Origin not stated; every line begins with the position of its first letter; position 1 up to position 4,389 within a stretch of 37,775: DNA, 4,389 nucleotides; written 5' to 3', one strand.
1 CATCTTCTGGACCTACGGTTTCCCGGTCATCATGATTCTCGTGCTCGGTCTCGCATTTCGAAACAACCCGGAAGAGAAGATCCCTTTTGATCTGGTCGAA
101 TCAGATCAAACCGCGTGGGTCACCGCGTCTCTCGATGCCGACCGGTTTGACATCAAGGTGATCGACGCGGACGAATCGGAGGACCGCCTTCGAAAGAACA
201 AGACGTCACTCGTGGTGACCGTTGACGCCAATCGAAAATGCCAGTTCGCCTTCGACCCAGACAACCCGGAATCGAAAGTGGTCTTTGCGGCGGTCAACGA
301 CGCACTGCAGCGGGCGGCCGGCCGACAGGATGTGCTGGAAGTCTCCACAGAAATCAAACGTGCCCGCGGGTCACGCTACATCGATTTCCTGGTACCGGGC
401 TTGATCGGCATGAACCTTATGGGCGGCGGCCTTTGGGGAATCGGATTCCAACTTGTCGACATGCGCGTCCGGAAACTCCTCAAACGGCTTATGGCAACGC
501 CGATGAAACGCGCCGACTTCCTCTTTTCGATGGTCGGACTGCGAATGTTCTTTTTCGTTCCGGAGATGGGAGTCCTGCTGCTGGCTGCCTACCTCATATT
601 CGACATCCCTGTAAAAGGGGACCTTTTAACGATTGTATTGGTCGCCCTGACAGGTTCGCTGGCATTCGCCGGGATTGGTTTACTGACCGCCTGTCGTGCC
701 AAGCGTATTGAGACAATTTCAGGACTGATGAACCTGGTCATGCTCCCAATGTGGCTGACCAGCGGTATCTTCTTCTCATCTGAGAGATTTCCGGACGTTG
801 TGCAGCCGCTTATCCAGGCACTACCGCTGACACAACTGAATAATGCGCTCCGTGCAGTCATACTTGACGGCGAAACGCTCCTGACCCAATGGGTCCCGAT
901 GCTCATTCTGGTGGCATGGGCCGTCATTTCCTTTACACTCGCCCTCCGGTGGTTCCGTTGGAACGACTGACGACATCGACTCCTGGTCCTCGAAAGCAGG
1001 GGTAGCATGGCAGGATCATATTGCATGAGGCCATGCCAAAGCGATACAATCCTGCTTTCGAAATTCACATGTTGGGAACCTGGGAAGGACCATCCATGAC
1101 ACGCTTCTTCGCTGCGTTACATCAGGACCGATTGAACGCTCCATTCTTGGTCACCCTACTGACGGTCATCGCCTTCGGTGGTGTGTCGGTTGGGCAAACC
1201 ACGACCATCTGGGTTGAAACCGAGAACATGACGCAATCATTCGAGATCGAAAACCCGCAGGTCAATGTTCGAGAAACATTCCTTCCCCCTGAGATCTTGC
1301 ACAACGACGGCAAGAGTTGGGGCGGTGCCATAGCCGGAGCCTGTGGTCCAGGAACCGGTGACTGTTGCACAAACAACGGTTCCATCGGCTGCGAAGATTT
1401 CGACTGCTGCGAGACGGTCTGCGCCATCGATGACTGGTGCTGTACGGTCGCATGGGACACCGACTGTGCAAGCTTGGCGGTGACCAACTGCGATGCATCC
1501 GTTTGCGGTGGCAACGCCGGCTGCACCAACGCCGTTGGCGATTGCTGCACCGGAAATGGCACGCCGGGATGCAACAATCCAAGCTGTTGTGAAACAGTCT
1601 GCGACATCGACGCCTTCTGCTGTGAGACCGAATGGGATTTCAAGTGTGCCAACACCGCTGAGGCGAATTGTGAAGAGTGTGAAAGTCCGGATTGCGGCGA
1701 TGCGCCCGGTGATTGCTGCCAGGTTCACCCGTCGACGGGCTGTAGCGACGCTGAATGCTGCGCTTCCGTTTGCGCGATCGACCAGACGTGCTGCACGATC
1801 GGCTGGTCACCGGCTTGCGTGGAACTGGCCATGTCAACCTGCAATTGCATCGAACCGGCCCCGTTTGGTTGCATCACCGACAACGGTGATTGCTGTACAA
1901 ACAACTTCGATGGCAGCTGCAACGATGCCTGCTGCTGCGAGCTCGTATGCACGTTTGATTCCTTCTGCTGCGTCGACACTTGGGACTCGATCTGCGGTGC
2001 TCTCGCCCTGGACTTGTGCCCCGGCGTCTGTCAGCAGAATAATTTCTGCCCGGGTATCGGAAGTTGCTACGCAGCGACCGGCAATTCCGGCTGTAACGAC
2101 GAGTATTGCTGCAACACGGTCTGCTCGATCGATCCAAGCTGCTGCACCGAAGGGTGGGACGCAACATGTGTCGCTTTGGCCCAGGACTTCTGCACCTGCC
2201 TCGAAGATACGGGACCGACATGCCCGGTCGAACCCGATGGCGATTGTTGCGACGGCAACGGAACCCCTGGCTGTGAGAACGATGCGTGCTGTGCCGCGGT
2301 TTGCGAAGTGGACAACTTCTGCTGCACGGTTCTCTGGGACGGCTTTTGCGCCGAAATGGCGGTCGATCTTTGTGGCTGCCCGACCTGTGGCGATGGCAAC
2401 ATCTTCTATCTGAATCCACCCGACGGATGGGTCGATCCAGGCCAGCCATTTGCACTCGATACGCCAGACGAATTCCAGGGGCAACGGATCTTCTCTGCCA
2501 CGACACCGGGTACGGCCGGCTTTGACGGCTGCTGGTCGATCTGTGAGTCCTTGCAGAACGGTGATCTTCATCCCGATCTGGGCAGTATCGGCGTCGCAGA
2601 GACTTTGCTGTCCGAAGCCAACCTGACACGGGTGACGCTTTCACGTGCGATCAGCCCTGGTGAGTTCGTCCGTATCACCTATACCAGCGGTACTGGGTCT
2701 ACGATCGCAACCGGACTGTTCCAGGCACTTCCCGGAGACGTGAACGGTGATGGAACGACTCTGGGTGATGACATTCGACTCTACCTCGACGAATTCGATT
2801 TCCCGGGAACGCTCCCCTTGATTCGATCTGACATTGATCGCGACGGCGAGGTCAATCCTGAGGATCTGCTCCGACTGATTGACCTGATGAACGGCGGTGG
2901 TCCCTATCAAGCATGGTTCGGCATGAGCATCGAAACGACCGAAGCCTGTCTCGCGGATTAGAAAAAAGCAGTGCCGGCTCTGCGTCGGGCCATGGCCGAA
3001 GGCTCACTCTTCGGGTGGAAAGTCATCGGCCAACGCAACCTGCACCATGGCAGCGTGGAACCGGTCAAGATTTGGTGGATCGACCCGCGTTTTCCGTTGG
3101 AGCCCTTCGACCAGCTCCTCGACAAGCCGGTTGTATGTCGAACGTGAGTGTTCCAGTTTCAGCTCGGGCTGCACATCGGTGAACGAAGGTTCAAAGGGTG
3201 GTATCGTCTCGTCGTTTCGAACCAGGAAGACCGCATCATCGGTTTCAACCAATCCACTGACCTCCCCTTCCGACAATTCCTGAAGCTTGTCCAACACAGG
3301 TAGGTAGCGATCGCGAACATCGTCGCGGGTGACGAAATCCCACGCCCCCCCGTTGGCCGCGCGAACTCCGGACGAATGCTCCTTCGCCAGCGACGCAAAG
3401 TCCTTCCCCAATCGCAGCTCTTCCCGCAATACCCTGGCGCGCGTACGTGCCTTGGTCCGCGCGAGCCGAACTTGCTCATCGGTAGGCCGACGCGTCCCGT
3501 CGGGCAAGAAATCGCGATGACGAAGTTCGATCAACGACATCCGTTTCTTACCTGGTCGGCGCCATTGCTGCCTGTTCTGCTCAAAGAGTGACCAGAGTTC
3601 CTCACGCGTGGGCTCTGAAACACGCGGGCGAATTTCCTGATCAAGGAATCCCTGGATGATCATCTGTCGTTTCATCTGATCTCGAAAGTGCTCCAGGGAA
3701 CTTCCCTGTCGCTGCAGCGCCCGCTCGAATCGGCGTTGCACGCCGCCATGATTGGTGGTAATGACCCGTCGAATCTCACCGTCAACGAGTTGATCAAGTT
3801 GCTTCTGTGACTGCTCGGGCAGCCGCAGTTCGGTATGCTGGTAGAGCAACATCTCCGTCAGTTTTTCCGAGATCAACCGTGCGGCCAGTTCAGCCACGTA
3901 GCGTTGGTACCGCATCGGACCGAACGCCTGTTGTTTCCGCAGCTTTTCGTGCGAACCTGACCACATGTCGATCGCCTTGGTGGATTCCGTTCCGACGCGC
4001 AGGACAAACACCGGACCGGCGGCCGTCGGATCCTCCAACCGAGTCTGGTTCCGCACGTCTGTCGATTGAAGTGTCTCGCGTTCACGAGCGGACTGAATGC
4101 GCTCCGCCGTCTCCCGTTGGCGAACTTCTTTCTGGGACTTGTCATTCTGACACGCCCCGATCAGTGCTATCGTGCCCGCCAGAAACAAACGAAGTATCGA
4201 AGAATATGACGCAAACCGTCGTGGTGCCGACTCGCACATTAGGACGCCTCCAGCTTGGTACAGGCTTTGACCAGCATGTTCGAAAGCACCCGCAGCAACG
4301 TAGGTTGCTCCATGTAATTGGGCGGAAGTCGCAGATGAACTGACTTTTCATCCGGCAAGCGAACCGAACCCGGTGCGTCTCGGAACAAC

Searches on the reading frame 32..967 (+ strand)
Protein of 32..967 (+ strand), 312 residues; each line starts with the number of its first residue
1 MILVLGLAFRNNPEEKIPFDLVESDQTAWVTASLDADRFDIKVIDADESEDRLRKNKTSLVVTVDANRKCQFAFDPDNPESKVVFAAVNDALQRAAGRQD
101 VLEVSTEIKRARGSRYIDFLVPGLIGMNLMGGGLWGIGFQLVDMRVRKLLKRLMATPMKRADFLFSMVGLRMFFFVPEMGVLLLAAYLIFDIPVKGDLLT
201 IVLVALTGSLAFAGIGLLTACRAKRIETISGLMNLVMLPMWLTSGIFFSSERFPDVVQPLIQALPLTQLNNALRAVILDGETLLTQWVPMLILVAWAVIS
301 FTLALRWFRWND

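Call 75: search_protein_families(library=pfam, proteins=[window:32-967:+], max_evalue=0.0001)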
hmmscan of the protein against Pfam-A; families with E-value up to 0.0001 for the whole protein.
window:32-967:+ (312 aa): 2 families
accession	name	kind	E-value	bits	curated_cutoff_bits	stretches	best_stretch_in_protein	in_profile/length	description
PF12698.13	ABC2_membrane_3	-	1.1e-23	84.4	31.6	1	1-305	14-346/347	ABC-2 family transporter protein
PF01061.29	ABC2_membrane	-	4.3e-20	72.6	26.9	1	112-277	51-210/211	ABC-2 type transporter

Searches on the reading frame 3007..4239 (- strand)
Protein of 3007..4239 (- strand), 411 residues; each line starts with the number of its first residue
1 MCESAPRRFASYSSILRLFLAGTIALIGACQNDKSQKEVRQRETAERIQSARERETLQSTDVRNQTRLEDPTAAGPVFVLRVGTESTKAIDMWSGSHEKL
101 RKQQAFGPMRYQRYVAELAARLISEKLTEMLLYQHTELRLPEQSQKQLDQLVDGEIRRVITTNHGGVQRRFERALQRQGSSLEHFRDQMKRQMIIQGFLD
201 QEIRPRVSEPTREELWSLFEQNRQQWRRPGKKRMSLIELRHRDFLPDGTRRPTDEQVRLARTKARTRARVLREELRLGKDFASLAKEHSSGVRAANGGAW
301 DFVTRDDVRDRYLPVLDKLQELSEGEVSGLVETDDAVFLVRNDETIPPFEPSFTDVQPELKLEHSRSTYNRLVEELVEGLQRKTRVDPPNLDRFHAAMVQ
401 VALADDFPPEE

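Call 75: search_protein_families(library=pfam, proteins=[window:3007-4239:-], max_evalue=0.0001)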
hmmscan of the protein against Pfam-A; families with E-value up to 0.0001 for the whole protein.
window:3007-4239:- (411 aa): 3 families
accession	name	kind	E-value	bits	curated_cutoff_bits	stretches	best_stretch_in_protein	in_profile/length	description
PF00639.27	Rotamase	-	5.8e-11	43.7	21.7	1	254-341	8-94/97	PPIC-type PPIASE domain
PF13145.12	Rotamase_2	-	1.1e-09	39.6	27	1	250-357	18-120/121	PPIC-type PPIASE domain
PF13616.12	Rotamase_3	-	2.2e-08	35.1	22.5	1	259-342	31-112/116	PPIC-type PPIASE domain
